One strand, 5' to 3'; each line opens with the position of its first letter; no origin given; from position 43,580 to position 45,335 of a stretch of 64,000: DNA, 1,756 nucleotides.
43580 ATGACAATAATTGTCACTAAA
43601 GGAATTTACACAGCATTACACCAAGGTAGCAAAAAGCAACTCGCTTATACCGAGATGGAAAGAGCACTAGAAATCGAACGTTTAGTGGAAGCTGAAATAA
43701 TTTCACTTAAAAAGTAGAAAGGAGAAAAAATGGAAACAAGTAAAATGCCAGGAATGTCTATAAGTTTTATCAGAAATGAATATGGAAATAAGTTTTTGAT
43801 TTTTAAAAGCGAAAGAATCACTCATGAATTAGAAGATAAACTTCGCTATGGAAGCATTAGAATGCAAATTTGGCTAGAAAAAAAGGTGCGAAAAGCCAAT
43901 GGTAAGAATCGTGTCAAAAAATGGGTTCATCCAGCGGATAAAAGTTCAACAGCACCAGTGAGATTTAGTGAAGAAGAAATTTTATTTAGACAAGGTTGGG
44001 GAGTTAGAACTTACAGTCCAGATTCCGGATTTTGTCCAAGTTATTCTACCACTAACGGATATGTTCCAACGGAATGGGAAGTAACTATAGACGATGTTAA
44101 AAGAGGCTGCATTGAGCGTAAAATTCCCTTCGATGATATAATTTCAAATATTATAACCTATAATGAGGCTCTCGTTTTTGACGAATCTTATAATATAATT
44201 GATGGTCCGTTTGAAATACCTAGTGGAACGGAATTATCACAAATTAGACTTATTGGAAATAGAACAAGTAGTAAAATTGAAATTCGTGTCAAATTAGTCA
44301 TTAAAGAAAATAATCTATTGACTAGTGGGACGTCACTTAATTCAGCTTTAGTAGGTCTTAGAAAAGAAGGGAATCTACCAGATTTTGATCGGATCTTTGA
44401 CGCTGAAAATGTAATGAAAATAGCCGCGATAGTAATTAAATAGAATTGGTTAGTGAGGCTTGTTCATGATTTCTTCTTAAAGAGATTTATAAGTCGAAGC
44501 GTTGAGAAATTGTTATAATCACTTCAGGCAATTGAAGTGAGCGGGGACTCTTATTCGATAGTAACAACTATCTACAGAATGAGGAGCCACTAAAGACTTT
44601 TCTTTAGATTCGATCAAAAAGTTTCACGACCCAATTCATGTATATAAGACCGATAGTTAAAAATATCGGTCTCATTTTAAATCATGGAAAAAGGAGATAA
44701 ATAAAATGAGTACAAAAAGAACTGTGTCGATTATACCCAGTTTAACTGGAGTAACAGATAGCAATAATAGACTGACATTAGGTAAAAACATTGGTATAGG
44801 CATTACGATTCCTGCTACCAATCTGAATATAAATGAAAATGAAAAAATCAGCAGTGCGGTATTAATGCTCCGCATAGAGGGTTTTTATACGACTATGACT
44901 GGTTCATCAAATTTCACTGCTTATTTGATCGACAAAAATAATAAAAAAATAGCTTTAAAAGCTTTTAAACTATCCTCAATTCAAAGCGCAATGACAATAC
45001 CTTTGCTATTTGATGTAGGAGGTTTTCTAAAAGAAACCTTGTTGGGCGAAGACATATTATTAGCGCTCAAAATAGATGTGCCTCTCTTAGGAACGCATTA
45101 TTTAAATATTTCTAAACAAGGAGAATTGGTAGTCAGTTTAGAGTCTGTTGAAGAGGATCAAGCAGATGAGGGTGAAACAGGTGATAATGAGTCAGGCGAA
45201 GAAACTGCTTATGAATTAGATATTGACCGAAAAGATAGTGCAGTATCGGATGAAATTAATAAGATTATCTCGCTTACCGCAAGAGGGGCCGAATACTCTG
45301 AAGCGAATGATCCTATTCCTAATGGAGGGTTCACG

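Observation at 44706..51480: Giant Rhs/YD-repeat polymorphic toxin operon with no recognisable secretion signal, inserted between conserved dnaX and prfA blocks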

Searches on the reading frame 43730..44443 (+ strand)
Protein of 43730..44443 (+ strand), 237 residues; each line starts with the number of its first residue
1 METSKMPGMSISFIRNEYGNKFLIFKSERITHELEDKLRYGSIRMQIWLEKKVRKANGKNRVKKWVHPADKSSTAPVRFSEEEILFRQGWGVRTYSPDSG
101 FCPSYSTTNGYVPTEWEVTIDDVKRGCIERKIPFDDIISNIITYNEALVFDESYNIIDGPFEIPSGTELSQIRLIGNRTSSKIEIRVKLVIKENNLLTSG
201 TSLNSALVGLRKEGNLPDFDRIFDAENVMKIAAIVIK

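Call 7: search_protein_families(library=pfam, proteins=[window:43730-44443:+], max_evalue=0.01)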
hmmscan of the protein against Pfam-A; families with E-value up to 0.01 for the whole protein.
window:43730-44443:+ (237 aa): 0 families

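Call 8: search_protein_families(library=ncbifam, proteins=[window:43730-44443:+], max_evalue=0.01)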
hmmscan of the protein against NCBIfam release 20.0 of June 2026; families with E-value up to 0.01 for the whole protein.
window:43730-44443:+ (237 aa): 0 families

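Call 40: search_protein_families(library=phrogs, proteins=[window:43730-44443:+], max_evalue=1)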
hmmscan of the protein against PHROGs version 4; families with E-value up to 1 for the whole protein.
window:43730-44443:+ (237 aa): 0 families

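Call 43: search_protein_families(library=pfam, proteins=[window:43730-44443:+], max_evalue=10)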
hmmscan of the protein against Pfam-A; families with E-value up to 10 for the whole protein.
window:43730-44443:+ (237 aa): 0 families

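Call 44: find_related_loci(query=window:43730-44443:+, collection=viral_contigs, flank=8000)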
Query window:43730-44443:+ (237 aa) in viral_contigs; peptide patterns used: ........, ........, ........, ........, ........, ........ (x = any residue, [..] = any of these).
12 stretches matched a pattern, but none encodes a relative of the query by tblastn (E <= 1e-3).

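Call 45: find_homologous_proteins(query=window:43730-44443:+, max_evalue=0.01)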
Query window:43730-44443:+ (237 aa): 4 proteins with E <= 0.01 among 255 candidates.
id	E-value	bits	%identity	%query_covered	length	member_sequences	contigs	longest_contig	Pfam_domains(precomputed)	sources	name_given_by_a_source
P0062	5.1e-154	528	100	100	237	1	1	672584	-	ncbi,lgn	-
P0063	1.9e-24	105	34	87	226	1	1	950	-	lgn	-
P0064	3.7e-24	104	35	89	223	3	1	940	-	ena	-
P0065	2.0e-21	95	35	80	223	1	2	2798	-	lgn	-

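Call 47: find_encoding_contigs(protein=P0065, flank=5000, max_places=4)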
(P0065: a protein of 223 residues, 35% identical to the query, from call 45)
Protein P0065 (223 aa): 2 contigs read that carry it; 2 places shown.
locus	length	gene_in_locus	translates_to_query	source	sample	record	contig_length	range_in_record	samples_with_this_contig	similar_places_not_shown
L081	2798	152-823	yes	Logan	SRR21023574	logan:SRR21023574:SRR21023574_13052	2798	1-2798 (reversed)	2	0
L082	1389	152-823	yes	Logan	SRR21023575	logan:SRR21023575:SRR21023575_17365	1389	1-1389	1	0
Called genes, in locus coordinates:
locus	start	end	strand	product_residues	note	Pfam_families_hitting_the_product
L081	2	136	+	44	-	?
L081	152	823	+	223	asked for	-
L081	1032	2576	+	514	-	-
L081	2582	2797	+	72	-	?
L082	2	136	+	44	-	?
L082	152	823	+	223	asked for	-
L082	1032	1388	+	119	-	?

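Call 56: search_protein_families(library=phrogs, proteins=[L081:152-823:+, L081:1032-2576:+], max_evalue=0.001)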
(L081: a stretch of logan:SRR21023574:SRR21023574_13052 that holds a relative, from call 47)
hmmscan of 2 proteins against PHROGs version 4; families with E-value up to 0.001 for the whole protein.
L081:152-823:+ (223 aa): 0 families

L081:1032-2576:+ (514 aa): 0 families

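Call 72: find_related_loci(query=A2, collection=metagenome_contigs, flank=10000)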
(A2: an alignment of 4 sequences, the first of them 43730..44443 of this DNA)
Query A2 (237 aa) in metagenome_contigs; peptide patterns used: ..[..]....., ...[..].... (x = any residue, [..] = any of these).
90 stretches matched a pattern; 2 encode a relative of the query (tblastn E <= 1e-3); 2 distinct loci.
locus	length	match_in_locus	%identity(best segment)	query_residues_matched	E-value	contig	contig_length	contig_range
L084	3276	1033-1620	32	6-215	9e-25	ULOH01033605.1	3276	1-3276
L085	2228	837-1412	29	6-211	8e-23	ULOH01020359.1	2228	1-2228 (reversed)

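Call 73: find_related_loci(query=A2, collection=viral_contigs, flank=10000)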
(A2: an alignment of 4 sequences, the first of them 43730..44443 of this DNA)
Query A2 (237 aa) in viral_contigs; peptide patterns used: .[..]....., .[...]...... (x = any residue, [..] = any of these).
39 stretches matched a pattern, but none encodes a relative of the query by tblastn (E <= 1e-3).

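Call 80: search_protein_families(library=padloc, proteins=[window:43730-44443:+], max_evalue=0.01)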
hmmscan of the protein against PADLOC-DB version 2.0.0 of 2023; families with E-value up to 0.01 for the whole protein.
window:43730-44443:+ (237 aa): 0 families
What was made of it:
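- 43730..44443 (+): orf237: 237-aa soluble protein, starting 12 nt after orf143. No family in Pfam, NCBIfam, PHROGs or PADLOC (calls 7, 8, 40, 80).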

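Call 81: search_protein_families(library=pfam, proteins=[L084:549-1004:+, L084:146-433:+, L084:1006-1677:+, L084:1818-3275:+], max_evalue=0.01)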
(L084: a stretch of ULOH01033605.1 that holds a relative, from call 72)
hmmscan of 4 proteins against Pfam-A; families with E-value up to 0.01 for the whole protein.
L084:549-1004:+ (151 aa): 1 family
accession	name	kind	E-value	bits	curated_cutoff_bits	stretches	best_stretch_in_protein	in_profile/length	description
PF03631.20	Virul_fac_BrkB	-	0.007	16.5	33.7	1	11-122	116-226/259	Virulence factor BrkB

L084:146-433:+ (95 aa): 2 families
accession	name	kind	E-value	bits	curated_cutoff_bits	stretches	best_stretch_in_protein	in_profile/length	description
PF05289.16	BLYB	-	0.00033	21.3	25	1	32-95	32-96/120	Borrelia hemolysin accessory protein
PF04967.18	HTH_10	-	0.0016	18.6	23.1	1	50-75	24-49/53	HTH DNA binding domain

L084:1006-1677:+ (223 aa): 0 families

L084:1818-3275:+ (486 aa): 0 families
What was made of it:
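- Tried and rejected: The L084 HTH gave a sub-threshold BLYB hit of 21 bits against 25 (call 81), which I did not rely on.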

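Call 82: search_dna_similar(query=window:43730-44443:+, collection=phages, mode=protein, max_evalue=0.01)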
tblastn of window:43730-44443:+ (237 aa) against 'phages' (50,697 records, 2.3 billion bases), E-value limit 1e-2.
No match.

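Call 84: predict_structure(alignment_id=A2)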
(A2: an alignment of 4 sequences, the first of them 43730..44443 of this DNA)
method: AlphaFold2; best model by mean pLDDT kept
length: 237 residues; sequences in the alignment: 4
mean_pLDDT: 62.5   pTM: 0.60
mean pLDDT of the five models: 62.5, 60.8, 58.7, 54.0, 48.9
residues with pLDDT >= 90: 22; 70-90: 74; 50-70: 65; < 50: 76
segments of 3 or more residues with pLDDT < 50: 1-3, 69-111, 144-162, 215-220
pLDDT, mean of each block of 10 residues (from residue 1): 68 80 87 91 84 69 64 37 35 37 40 72 91 68 44 36 57 56 79 77 71 49 54 51
secondary structure, 60 per line:
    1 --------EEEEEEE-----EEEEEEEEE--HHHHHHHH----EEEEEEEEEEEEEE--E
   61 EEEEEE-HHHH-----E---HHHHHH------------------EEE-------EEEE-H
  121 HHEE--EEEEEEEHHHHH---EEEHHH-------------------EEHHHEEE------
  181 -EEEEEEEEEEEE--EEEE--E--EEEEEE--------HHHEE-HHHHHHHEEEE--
elements in order: E9-15 E21-29 H32-39 E44-57 E60-66 H68-71 H81-86 E105-107 E115-118 E127-133 H134-138 E142-144 E172-174 E182-193 E196-199 E205-210 H225-231 E232-235

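Call 85: search_dna_similar(query=L084:1818-3275:+, collection=phages, mode=protein, max_evalue=0.001, max_rows=15)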
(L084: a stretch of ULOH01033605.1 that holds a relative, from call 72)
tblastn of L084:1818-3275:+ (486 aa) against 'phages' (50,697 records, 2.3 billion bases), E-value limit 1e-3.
Records with a match: 2; places in all: 2; records where one place covers at least 80% of the query: 0.
Best place of each record, by identity: <60% 2.
By first word of the organism name: Bacillus 2.
By host as written in the record: Bacillus cereus 2.
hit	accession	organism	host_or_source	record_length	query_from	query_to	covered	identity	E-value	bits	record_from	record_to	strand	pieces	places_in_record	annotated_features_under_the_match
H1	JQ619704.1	Bacillus phage PBC1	Bacillus cereus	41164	23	260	49%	24.7%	3e-4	49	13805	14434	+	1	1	putative YD repeat protein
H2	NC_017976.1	Bacillus phage PBC1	Bacillus cereus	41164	23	260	49%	24.7%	3e-4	49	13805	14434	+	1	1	virion structural protein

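Call 86: get_annotated_region(hit=H2, flank=9000)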
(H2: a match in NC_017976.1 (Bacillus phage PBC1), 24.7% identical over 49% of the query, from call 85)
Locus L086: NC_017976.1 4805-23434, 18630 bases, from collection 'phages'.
description: Bacillus phage PBC1, complete genome.
organism: Bacillus phage PBC1 (NCBI taxid 1161901)
taxonomy: Viruses; Duplodnaviria; Heunggongvirae; Uroviricota; Caudoviricetes; Gutmannvirinae; Pebcunavirus; Pebcunavirus PBC1
host: Bacillus cereus; source: -; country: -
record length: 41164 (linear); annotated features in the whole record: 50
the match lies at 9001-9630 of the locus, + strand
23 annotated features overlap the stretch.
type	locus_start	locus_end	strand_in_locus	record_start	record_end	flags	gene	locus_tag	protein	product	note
CDS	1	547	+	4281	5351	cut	-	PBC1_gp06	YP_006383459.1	minor head protein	-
CDS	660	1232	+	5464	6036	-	-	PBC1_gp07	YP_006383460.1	head scaffolding protein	-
CDS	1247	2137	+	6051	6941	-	-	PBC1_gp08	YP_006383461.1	major head protein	-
CDS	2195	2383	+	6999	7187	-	-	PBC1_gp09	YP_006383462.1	hypothetical protein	-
CDS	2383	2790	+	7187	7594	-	-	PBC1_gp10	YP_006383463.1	head-tail adaptor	-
CDS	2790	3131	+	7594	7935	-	-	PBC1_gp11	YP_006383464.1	head-tail adaptor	-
CDS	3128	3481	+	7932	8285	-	-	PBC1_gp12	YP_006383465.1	minor head protein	-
CDS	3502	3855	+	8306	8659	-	-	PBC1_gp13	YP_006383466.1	minor head protein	-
CDS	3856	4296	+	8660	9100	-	-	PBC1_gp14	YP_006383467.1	major tail protein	-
CDS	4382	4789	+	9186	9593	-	-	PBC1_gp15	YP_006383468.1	hypothetical protein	-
CDS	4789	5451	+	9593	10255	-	-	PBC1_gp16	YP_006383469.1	hypothetical protein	gp15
CDS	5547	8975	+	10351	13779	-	-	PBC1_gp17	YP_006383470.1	tail length tape measure protein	-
CDS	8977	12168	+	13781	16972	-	-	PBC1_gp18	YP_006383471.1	virion structural protein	-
CDS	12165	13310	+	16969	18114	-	-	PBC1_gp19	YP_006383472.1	hypothetical protein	-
CDS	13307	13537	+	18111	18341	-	-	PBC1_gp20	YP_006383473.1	hypothetical protein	-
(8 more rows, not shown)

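Call 89: fold_search(model_id=the predicted structure, library=pdb)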
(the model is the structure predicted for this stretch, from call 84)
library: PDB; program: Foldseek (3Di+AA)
matches with E <= 10: 415; with E <= 0.001: 0
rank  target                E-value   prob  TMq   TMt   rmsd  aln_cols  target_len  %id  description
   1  4lmh_A                3.1e-03  0.82  0.22  0.10  13.9       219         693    9  Crystal structure of the outer membrane decaheme cytochrome OmcA (released 2014-04-16)
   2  4lmh_B                1.5e-02  0.60  0.23  0.11  12.2       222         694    9  Crystal structure of the outer membrane decaheme cytochrome OmcA (released 2014-04-16)
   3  4lmh_C                2.1e-02  0.47  0.22  0.10  14.4       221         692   10  Crystal structure of the outer membrane decaheme cytochrome OmcA (released 2014-04-16)
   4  7c7r_A                3.0e-02  0.13  0.17  0.12  17.2       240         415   10  Biofilm associated protein - B domain (released 2021-05-12)
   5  7c7u_A                3.2e-02  0.14  0.19  0.10  17.2       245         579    8  Biofilm associated protein - BSP domain (released 2021-05-12)
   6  7c7u_B                6.1e-02  0.14  0.20  0.10  18.3       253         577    8  Biofilm associated protein - BSP domain (released 2021-05-12)
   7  8i5m_A                7.7e-02  0.25  0.22  0.18  15.3       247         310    7  Rat Kir4.1 in complex with PIP2 (released 2024-02-28)
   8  1pu5_C                1.1e-01  0.12  0.18  0.24  12.4       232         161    7  GM2-activator Protein crystal structure (released 2004-06-29)
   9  5f0l_B                1.5e-01  0.25  0.22  0.19  12.6       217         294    6  Structure of retromer VPS26-VPS35 subunits bound to SNX3 and DMT1 (released 2016-12-07)
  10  9kyu_A                1.9e-01  0.20  0.24  0.18  12.8       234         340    8  Structure of beta-arrestin1 in complex with mouse C5aR1pp (released 2025-11-26)
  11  8rkh_B                2.0e-01  0.41  0.25  0.26   8.7       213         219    7  Crystal structure of the ZP-N2 and ZP-N3 domains of mouse ZP2 (mZP2-N2N3) (released 2024-03-13)
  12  4p2a_A                2.0e-01  0.09  0.17  0.15  15.1       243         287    8  Structure of mouse VPS26A bound to rat SNX27 PDZ domain (released 2014-09-03)
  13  7uwk_L                2.3e-01  0.04  0.14  0.13  24.6       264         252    8  Structure of the higher-order IL-25-IL-17RB complex (released 2022-07-27)
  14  9ijr_C                2.5e-01  0.14  0.23  0.17  14.3       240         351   10  Cryo-EM structure of the orphan GPR52 beta-arrestin 1 complex bound to ligand c17 (released 2025-09-03)
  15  6u1n_C                2.6e-01  0.12  0.21  0.15  15.0       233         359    9  GPCR-Beta arrestin structure in lipid bilayer (released 2020-02-26)
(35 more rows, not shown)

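Call 90: fold_search(model_id=the predicted structure, library=viral)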
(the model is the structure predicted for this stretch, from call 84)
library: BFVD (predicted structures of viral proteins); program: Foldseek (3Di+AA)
matches with E <= 10: 436; with E <= 0.001: 0
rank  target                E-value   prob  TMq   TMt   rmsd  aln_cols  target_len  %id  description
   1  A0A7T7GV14            6.7e-02  0.15  0.17  0.13  20.9       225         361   14  Uncharacterized protein [Laksystermes virus]
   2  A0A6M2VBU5            8.0e-02  0.30  0.28  0.19  14.7       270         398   10  (no name in the UniProt tables at hand)
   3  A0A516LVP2            8.4e-02  0.08  0.15  0.13  24.5       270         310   10  (no name in the UniProt tables at hand)
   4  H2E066                1.0e-01  0.28  0.22  0.07  11.7       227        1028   11  Polyprotein 2 (Fragment) [uncultured virus]
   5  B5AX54                1.1e-01  0.30  0.21  0.14   9.3       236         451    8  Gp35 virion protein [Iodobacter phage PhiPLPE]
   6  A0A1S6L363            1.4e-01  0.13  0.21  0.18  13.0       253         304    8  Uncharacterized protein [Erwinia phage vB_EamM_Yoloswag]
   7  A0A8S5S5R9            1.5e-01  0.13  0.17  0.18  14.6       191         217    9  Uncharacterized protein [Podoviridae sp. ctsUe5]
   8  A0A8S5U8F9            1.7e-01  0.21  0.20  0.14  14.7       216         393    5  Clumping factor [Siphoviridae sp. ct9j27]
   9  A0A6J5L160            2.0e-01  0.08  0.14  0.05  20.4       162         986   12  Uncharacterized protein [uncultured Caudovirales phage]
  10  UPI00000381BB         2.2e-01  0.09  0.13  0.05  15.8       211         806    8  (no name look-up for this kind of identifier)
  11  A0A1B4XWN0            2.6e-01  0.14  0.19  0.11  15.6       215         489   11  Uncharacterized protein [Tenacibaculum phage pT24]
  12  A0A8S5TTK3            2.7e-01  0.09  0.18  0.23  14.0       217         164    7  Uncharacterized protein [Siphoviridae sp. ct5jB2]
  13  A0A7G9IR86            2.9e-01  0.06  0.11  0.11  16.1       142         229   10  Uncharacterized protein [Thrips tabaci associated tombus-like virus 1]
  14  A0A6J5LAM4            3.0e-01  0.30  0.23  0.33   9.8       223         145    6  Uncharacterized protein [uncultured Caudovirales phage]
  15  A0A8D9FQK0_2          3.0e-01  0.07  0.19  0.07  22.8       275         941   10  PE-PGRS family protein PE_PGRS18 [uncultured marine phage]
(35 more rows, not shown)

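Call 102: find_related_loci(query=A4, collection=viral_contigs, flank=8000)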
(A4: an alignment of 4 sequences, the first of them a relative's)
Query A4 (486 aa) in viral_contigs; peptide patterns used: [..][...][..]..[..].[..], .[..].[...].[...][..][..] (x = any residue, [..] = any of these).
400 stretches matched a pattern; 16 encode a relative of the query (tblastn E <= 1e-3); 16 distinct loci.
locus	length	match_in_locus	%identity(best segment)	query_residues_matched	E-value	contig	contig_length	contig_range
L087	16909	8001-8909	23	23-316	2e-10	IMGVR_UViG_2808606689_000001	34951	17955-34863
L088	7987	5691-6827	23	23-385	4e-9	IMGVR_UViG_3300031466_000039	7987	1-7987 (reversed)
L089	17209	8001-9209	21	1-385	1e-8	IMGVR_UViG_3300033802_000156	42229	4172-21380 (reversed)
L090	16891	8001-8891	23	23-321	9e-8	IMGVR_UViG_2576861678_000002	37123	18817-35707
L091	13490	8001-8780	22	23-276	1e-7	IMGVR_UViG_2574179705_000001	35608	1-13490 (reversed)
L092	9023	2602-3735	22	23-385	1e-7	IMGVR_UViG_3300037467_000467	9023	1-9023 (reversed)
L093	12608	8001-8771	21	23-274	3e-6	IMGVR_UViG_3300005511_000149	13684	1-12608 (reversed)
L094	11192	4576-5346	21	23-274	3e-6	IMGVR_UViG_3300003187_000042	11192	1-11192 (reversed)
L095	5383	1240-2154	23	23-329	3e-6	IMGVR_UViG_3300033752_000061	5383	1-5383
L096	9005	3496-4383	21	23-320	6e-6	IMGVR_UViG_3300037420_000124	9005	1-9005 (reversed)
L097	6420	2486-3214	22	23-260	6e-6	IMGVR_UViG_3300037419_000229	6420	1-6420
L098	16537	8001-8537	25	23-175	8e-6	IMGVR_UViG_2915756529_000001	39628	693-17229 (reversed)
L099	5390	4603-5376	21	23-275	9e-6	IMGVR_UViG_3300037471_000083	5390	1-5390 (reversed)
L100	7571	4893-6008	20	23-377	9e-6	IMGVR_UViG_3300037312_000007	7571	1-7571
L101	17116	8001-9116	20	23-377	1e-5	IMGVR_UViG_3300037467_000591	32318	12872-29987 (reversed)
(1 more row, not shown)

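Call 114: search_dna_similar(query=window:43730-44443:+, collection=plasmids, mode=protein, max_evalue=0.01)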
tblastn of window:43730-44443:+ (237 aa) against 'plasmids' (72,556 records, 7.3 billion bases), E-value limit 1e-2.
No match.

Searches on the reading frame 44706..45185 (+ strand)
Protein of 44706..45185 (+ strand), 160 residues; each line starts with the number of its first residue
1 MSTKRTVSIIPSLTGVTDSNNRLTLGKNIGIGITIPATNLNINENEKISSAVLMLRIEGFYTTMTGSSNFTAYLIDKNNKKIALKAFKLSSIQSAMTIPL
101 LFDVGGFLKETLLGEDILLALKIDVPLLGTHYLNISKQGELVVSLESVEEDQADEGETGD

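Call 30: search_protein_families(library=pfam, proteins=[window:44706-45185:+], max_evalue=1)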
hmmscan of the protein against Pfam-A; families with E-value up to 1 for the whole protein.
window:44706-45185:+ (160 aa): 0 families
